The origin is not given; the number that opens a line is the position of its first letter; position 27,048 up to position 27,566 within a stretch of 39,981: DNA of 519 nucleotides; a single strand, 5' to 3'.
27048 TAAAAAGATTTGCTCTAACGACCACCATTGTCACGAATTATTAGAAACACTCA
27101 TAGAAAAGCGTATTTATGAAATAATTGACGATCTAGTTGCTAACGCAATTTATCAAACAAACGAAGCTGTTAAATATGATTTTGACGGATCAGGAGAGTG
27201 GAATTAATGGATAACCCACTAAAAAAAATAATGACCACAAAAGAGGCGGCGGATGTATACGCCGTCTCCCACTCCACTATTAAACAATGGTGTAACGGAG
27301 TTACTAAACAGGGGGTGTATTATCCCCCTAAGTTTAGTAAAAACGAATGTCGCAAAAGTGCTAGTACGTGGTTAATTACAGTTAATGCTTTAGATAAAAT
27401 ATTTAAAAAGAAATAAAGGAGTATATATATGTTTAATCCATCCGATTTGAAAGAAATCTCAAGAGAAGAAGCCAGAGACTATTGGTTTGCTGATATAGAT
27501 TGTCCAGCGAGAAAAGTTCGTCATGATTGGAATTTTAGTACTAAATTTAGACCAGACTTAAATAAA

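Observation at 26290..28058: Self-contained plus-strand four-gene cassette inserted between the late regulator gene and the late operon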

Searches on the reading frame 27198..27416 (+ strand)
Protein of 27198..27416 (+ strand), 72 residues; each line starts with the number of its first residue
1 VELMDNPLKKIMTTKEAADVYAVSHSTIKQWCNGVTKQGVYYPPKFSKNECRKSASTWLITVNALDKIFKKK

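Call 5: search_protein_families(library=pfam, proteins=[window:27198-27416:+], max_evalue=1)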
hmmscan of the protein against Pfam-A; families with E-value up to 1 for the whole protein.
window:27198-27416:+ (72 aa): 11 families
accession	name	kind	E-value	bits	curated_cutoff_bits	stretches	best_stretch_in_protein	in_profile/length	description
PF20038.5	HTH_59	-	2.4e-18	66.3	27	1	4-69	1-61/66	Helix-turn-helix domain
PF12728.13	HTH_17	-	0.00026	21.6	27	1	12-33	2-23/51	Helix-turn-helix domain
PF13518.12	HTH_28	-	0.013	16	25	1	8-38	9-39/52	Helix-turn-helix domain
PF20063.5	DUF6462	-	0.016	15.9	27.1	1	9-33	1-25/51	Family of unknown function (DUF6462)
PF13384.12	HTH_23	-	0.018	15.3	24.6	1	12-31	18-37/50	Homeodomain-like domain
PF05225.22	HTH_psq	-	0.028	14.6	20.4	1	10-29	16-34/45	helix-turn-helix, Psq domain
PF17443.8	pXO2-72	-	0.06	14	25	1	8-28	5-25/62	Uncharacterized protein pXO2-72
PF21321.3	HTH_66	-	0.062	14.2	24.3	1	12-40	3-31/83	Putative DNA-binding HTH domain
PF01381.28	HTH_3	-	0.1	13.1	23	1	10-36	8-34/55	Helix-turn-helix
PF04545.22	Sigma70_r4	-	0.1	12.5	24.1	1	12-30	21-39/50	Sigma-70, region 4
PF06627.17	DUF1153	-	0.18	12.4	23.5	1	11-40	46-75/87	Protein of unknown function (DUF1153)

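Call 6: search_protein_families(library=phrogs, proteins=[window:27198-27416:+], max_evalue=1)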
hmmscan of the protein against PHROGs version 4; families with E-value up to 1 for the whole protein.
window:27198-27416:+ (72 aa): 20 families
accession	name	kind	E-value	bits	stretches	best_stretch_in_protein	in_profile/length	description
phrog_2655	-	integration and excision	2.2e-12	48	1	2-71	105-166/181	excisionase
phrog_1553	-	integration and excision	2e-05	25.1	1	10-59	3-51/65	excisionase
phrog_10045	-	DNA, RNA and nucleotide metabolism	0.00064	20.5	1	8-33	17-42/74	HTH DNA binding protein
phrog_2907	-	integration and excision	0.0011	20.4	1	9-59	4-61/117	excisionase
phrog_66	-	integration and excision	0.0019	18.9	1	2-70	84-141/412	excisionase and transcriptional regulator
phrog_59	-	DNA, RNA and nucleotide metabolism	0.0052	17.2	1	12-56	247-291/423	HNH endonuclease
phrog_2474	-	transcription regulation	0.0058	17.5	1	6-33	43-70/118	MerR-like transcriptional regulator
phrog_38299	-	unknown function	0.0097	17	1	44-69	30-55/143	-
phrog_3470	-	unknown function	0.012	16.7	1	9-50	4-41/193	-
phrog_2745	-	transcription regulation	0.014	16.1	1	8-38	25-55/143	transcriptional repressor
phrog_57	-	head and packaging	0.025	15.4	1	6-33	7-34/199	terminase small subunit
phrog_4151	-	DNA, RNA and nucleotide metabolism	0.029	15.2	1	10-33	20-42/154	DNA binding protein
phrog_11726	-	moron, auxiliary metabolic gene and host takeover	0.032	15.4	1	8-30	23-45/89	sporulation stage III protein D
phrog_8446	-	DNA, RNA and nucleotide metabolism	0.038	14.6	1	8-39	25-56/211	HNH endonuclease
phrog_664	-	DNA, RNA and nucleotide metabolism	0.1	13.4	1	8-41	97-130/210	DNA binding protein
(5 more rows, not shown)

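Call 7: search_protein_families(library=padloc, proteins=[window:27198-27416:+], max_evalue=1)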
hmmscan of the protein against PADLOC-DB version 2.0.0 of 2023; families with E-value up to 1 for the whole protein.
window:27198-27416:+ (72 aa): 0 families

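Call 19: find_related_loci(query=window:27207-27416:+, collection=viral_contigs, flank=5000)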
Query window:27207-27416:+ (69 aa) in viral_contigs; peptide patterns used: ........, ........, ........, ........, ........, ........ (x = any residue, [..] = any of these).
8 stretches matched a pattern; 1 encode a relative of the query (tblastn E <= 1e-3); 1 distinct loci.
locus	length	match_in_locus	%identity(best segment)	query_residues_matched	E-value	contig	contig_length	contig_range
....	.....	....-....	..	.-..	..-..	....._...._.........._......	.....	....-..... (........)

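Call 35: search_solved_structures(query=window:27207-27416:+, max_evalue=10, show_alignments=2)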
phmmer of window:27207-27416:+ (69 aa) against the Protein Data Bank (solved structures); distinct sequences matched with E-value up to 10: 4.
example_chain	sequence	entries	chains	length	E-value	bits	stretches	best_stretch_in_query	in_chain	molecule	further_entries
7w2h_A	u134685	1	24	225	0.71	13.3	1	21-53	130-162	Sigma non-opioid intracellular receptor 1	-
7w2b_A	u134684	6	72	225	0.86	13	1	21-53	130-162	Sigma non-opioid intracellular receptor 1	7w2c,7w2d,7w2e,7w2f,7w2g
8w4b_A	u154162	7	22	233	0.92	12.9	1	21-52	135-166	Sigma non-opioid intracellular receptor 1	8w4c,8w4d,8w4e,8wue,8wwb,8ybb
1bc4_A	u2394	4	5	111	1.2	12.6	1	16-53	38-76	RIBONUCLEASE | RIBONUCLEASE, OOCYTES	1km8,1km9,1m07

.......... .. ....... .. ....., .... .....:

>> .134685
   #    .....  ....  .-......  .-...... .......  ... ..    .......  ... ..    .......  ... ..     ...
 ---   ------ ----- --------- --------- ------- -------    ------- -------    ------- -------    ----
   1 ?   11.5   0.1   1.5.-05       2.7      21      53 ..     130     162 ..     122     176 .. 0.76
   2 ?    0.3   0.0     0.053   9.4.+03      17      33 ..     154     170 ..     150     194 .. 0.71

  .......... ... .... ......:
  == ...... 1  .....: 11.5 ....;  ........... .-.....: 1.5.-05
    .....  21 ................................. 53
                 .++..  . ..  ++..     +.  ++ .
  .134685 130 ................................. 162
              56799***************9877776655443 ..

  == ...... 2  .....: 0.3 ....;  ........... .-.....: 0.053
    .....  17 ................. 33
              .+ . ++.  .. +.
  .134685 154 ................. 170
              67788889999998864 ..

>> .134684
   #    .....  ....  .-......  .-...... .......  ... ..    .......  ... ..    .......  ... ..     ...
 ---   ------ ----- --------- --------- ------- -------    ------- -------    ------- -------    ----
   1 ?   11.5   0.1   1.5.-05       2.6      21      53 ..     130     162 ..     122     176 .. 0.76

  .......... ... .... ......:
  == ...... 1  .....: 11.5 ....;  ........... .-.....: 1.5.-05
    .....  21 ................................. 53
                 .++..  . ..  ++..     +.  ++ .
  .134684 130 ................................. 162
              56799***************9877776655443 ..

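Call 39: search_dna_similar(query=window:27207-27416:+, collection=phages, mode=protein, max_evalue=0.001, max_rows=40)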
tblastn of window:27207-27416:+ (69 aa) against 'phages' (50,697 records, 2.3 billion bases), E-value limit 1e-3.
Records with a match: 2; places in all: 2; records where one place covers at least 80% of the query: 2.
Best place of each record, by identity: <60% 2.
By first word of the organism name: Geobacillus 2.
By host as written in the record: Geobacillus 2.
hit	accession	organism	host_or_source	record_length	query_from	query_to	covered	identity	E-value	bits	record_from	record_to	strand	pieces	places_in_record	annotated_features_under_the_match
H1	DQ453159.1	Geobacillus virus E2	Geobacillus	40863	2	65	93%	34.4%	2e-6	48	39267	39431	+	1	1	putative regulatory protein | hypothetical protein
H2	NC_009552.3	Geobacillus virus E2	Geobacillus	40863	2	65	93%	34.4%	2e-6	48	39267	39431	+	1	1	excisionase | hypothetical protein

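Call 42: get_annotated_region(hit=H2, flank=4000)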
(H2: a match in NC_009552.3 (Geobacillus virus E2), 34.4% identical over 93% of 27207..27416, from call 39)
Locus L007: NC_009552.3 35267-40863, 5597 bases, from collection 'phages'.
description: Geobacillus virus E2, complete genome.
organism: Geobacillus virus E2 (NCBI taxid 447909)
taxonomy: Viruses; Duplodnaviria; Heunggongvirae; Uroviricota; Caudoviricetes
host: Geobacillus; source: deep-sea hydrothermal field; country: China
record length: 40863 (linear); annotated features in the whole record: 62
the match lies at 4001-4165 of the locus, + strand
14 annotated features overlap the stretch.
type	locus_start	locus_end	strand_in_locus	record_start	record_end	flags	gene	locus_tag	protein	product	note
CDS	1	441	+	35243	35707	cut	-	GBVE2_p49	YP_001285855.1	nucleoside triphosphate pyrophosphohydrolase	ORF49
CDS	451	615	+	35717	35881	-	-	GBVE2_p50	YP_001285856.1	hypothetical protein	ORF50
CDS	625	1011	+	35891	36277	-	-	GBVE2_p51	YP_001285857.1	hypothetical protein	ORF51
CDS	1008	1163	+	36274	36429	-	-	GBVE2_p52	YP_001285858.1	hypothetical protein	ORF52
CDS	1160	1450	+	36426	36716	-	-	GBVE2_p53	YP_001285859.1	hypothetical protein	ORF53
CDS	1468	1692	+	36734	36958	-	-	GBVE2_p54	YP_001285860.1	nucleotide kinase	ORF54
CDS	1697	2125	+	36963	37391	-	-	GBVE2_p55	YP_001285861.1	hypothetical protein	ORF55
CDS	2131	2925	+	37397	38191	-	-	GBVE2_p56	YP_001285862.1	thymidylate synthase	ORF56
CDS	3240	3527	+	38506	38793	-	-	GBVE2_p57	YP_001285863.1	hypothetical protein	ORF57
CDS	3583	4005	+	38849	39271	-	-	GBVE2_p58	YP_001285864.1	hypothetical protein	ORF58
CDS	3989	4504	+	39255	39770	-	-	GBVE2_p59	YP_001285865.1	excisionase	ORF59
CDS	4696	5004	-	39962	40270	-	-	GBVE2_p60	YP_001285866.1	hypothetical protein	ORF61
CDS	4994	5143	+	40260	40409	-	-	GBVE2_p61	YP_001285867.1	ATPase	ORF60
CDS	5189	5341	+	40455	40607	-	-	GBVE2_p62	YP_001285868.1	hypothetical protein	ORF62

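Call 49: find_homologous_proteins(query=window:27207-27416:+, max_evalue=0.001)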
Query window:27207-27416:+ (69 aa): 7 proteins with E <= 0.001 among 7 candidates.
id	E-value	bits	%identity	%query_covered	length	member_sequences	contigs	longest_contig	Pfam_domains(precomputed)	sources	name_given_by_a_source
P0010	2.1e-36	140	90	100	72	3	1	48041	PF20038.6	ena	-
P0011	1.3e-35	137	90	100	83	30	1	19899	PF20038.6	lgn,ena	-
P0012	2.2e-34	133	88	100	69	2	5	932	PF20038.6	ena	-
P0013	3.5e-34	133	86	100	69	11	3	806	PF20038.6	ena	-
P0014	3.7e-34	133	86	100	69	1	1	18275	PF20038.6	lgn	-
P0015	7.9e-34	132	84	100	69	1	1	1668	PF20038.6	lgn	-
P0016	1.3e-33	131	86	100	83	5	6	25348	PF20038.6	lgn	-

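Call 51: find_encoding_contigs(protein=P0010, flank=5000, max_places=4)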
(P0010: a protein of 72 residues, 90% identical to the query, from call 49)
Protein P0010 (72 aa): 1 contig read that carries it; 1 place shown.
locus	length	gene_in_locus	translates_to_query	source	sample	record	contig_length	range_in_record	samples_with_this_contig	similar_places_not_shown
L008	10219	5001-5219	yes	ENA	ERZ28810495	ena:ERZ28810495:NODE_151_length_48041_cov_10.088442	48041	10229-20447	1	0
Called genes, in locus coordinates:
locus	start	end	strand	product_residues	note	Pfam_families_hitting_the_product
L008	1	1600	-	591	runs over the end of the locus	PF12236:Head-tail_con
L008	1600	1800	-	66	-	-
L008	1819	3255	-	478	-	-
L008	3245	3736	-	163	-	PF13384:HTH_23 (faint)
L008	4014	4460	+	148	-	-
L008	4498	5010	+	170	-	-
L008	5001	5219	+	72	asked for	PF20038:HTH_59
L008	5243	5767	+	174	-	-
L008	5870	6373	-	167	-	-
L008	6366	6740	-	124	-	-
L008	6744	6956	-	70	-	-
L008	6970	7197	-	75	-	-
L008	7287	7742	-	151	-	-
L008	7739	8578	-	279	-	PF01555:N6_N4_Mtase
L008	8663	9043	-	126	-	PF00436:SSB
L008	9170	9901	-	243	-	PF01695:IstB_IS21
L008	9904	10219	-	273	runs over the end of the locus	PF09681:Phage_rep_org_N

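Call 52: find_encoding_contigs(protein=P0011, flank=5000, max_places=4)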
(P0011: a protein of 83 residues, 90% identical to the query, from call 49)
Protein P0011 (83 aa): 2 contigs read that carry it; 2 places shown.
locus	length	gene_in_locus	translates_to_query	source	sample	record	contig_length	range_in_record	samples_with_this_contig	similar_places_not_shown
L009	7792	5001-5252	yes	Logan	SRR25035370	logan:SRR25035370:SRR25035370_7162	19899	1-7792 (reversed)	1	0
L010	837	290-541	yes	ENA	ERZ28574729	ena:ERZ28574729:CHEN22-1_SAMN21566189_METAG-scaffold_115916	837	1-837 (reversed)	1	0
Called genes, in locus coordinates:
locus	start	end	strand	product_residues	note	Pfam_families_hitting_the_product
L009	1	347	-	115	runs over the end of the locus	PF25181:Phage_Bbp19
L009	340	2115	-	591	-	PF12236:Head-tail_con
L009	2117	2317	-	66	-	-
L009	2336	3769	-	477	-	PF03237:Terminase_6N (weak)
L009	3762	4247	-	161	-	-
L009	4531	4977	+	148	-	-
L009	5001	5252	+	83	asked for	PF20038:HTH_59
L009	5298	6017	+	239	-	-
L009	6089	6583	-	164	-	PF07374:DUF1492 (faint)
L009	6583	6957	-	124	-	-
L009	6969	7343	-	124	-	-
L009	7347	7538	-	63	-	-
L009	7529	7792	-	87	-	?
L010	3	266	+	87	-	?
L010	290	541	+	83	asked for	PF20038:HTH_59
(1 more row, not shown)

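Call 53: find_encoding_contigs(protein=P0014, flank=5000, max_places=4)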
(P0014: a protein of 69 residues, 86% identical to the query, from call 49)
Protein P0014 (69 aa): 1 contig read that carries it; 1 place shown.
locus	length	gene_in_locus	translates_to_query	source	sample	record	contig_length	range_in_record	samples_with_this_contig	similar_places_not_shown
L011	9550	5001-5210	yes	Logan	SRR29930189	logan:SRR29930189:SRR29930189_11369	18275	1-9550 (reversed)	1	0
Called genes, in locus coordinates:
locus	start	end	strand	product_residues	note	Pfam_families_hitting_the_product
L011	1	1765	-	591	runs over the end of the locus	PF12236:Head-tail_con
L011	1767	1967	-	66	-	-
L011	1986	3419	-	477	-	-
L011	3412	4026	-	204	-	-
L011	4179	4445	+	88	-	-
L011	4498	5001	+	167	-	-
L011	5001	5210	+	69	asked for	PF20038:HTH_59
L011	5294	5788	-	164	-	-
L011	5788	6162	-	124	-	-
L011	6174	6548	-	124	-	-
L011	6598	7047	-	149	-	-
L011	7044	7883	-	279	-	PF01555:N6_N4_Mtase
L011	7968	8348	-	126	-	PF00436:SSB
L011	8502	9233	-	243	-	PF01695:IstB_IS21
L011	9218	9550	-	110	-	?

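Call 54: find_encoding_contigs(protein=P0016, flank=5000, max_places=6)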
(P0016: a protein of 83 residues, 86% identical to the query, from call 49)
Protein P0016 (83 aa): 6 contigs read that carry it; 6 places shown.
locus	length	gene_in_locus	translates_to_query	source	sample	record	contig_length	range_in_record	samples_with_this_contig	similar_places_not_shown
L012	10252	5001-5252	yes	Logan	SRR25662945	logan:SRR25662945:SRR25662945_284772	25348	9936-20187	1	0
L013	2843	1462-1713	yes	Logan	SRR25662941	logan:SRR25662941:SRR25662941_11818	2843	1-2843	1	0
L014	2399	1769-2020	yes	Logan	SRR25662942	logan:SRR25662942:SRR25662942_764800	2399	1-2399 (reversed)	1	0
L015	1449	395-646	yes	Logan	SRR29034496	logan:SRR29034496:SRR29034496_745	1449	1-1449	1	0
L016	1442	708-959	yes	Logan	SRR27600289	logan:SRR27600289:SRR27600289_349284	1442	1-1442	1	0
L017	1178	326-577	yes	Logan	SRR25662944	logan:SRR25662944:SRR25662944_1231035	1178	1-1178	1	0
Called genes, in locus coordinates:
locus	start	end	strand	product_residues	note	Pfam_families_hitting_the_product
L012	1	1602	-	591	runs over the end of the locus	PF12236:Head-tail_con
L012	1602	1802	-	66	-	-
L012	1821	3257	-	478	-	-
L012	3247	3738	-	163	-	PF13384:HTH_23 (faint)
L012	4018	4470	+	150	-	-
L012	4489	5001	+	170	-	-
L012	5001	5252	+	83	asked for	PF20038:HTH_59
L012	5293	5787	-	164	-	-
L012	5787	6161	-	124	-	-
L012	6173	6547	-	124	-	-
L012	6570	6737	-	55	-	-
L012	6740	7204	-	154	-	-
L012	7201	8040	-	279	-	PF01555:N6_N4_Mtase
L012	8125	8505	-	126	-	PF00436:SSB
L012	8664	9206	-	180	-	-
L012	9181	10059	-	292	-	PF09681:Phage_rep_org_N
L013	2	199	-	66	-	?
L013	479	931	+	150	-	-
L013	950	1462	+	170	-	-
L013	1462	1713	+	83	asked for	PF20038:HTH_59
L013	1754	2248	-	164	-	-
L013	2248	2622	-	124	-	-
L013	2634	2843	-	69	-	?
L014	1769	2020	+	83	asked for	PF20038:HTH_59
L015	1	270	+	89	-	?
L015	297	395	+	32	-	-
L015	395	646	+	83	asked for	PF20038:HTH_59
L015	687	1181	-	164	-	-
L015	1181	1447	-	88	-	?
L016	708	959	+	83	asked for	PF20038:HTH_59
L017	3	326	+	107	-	?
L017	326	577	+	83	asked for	PF20038:HTH_59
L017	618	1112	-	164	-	-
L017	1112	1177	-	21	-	?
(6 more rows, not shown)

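Call 62: find_related_loci(query=A3, collection=genome_contigs, flank=5000)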
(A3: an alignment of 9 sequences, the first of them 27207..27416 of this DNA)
Query A3 (69 aa) in genome_contigs; peptide patterns used: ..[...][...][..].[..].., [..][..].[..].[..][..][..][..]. (x = any residue, [..] = any of these).
52 stretches matched a pattern; 2 encode a relative of the query (tblastn E <= 1e-3); 2 distinct loci.
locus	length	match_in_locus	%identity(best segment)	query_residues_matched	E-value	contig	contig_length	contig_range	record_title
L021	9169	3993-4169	32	1-68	1e-11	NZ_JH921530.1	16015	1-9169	Bacillus bingmayongensis strain FJAT-13831 Scaffold24, whole genome shotgun sequence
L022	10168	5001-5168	34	4-68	2e-11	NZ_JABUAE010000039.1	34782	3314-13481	Bacillus sp. Xin1 Xin1_contig000039, whole genome shotgun sequence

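Call 63: find_related_loci(query=A3, collection=viral_contigs, flank=5000)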
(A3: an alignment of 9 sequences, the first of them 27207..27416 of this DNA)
Query A3 (69 aa) in viral_contigs; peptide patterns used: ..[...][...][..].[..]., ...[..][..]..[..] (x = any residue, [..] = any of these).
48 stretches matched a pattern; 11 encode a relative of the query (tblastn E <= 1e-3); 11 distinct loci.
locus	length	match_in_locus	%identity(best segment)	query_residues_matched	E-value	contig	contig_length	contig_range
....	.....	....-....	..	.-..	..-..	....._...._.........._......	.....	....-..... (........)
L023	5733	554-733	45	3-66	6e-15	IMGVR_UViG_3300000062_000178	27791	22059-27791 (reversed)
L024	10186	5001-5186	42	1-66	7e-14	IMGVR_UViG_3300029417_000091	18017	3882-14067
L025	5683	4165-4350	42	1-66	7e-14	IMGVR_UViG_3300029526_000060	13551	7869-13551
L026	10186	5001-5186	41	1-66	1e-12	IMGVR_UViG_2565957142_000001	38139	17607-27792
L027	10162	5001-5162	37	3-65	3e-11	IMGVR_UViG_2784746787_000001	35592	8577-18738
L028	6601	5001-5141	43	3-58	9e-11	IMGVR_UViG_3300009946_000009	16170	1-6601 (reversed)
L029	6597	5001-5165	34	2-65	8e-11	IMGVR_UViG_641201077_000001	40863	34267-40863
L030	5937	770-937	35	4-68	1e-10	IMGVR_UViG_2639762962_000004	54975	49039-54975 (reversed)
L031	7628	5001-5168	28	5-69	1e-8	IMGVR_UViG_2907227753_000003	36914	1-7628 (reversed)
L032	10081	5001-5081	44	42-68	1e-4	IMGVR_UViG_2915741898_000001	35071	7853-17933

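Call 66: search_protein_families(library=pfam, proteins=[L026:3896-4258:+, L026:4278-4571:+, L026:4640-4978:+, L026:5215-5760:+, L026:5777-6232:-, L026:6307-7242:-, L026:7242-7616:-, L027:4475-4993:+, L027:5436-5885:+, L027:3829-4341:+], max_evalue=0.1)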
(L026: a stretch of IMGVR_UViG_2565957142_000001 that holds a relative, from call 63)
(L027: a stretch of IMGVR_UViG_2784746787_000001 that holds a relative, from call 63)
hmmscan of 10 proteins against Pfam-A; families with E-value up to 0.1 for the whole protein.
L026:3896-4258:+ (120 aa): 2 families
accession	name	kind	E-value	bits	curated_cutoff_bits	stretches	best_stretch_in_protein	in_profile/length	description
PF22333.2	Ago_PAZ_arc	-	0.029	15.1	27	1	35-96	8-64/96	Argonaute, PAZ domain, archaea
PF17958.7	EF-hand_13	-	0.029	14.5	22.6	1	27-84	4-58/90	EF-hand domain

L026:4278-4571:+ (97 aa): 1 family
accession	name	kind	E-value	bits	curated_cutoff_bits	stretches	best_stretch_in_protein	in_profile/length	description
PF15036.11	IL34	-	0.071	13.7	27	1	10-64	64-118/158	Interleukin 34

L026:4640-4978:+ (112 aa): 1 family
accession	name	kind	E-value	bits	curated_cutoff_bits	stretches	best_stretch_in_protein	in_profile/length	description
PF16490.10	Oxidoreduct_C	-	0.027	14.6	27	1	9-50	37-77/278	Putative oxidoreductase C terminal domain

L026:5215-5760:+ (181 aa): 0 families

L026:5777-6232:- (151 aa): 3 families
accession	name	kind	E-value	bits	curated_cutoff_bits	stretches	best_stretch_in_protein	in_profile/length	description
PF13518.12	HTH_28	-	0.0011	19.4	25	1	104-131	7-34/52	Helix-turn-helix domain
PF13022.12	HTH_Tnp_1_2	-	0.011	16.3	27.9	1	103-132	21-49/122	Helix-turn-helix of insertion element transposase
PF07374.17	DUF1492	-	0.015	15.9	21.5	1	101-132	63-94/100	Protein of unknown function (DUF1492)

L026:6307-7242:- (311 aa): 1 family
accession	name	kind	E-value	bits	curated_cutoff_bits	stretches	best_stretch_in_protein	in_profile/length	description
PF07505.17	DUF5131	-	6.6e-99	330.8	28.9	1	3-309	1-243/243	Protein of unknown function (DUF5131)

L026:7242-7616:- (124 aa): 1 family
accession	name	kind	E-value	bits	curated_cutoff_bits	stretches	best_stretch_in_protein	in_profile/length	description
PF05866.16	RusA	-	2.4e-12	48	22.8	1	9-118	3-123/124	Endodeoxyribonuclease RusA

L027:4475-4993:+ (172 aa): 0 families

L027:5436-5885:+ (149 aa): 3 families
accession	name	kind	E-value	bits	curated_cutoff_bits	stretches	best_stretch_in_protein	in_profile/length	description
PF03592.21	Terminase_2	-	2.1e-34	119.6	26.1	1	3-130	1-139/141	Terminase small subunit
PF13022.12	HTH_Tnp_1_2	-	0.022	15.3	27.9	1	61-135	48-112/122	Helix-turn-helix of insertion element transposase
PF05919.16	Mitovir_RNA_pol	-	0.061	12.7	25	1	14-110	342-437/497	Mitovirus RNA-dependent RNA polymerase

L027:3829-4341:+ (170 aa): 4 families
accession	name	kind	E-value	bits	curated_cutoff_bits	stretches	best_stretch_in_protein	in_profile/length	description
PF08281.18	Sigma70_r4_2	-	1.7e-11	44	25.7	1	105-157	2-54/54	Sigma-70, region 4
PF04545.22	Sigma70_r4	-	1.6e-06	28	24.1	1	110-159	1-50/50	Sigma-70, region 4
PF04967.18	HTH_10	-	0.0062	16.8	23.1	1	131-157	25-51/53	HTH DNA binding domain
PF00196.25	GerE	-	0.089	12.9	23.5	0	113-162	2-50/57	Bacterial regulatory proteins, luxR family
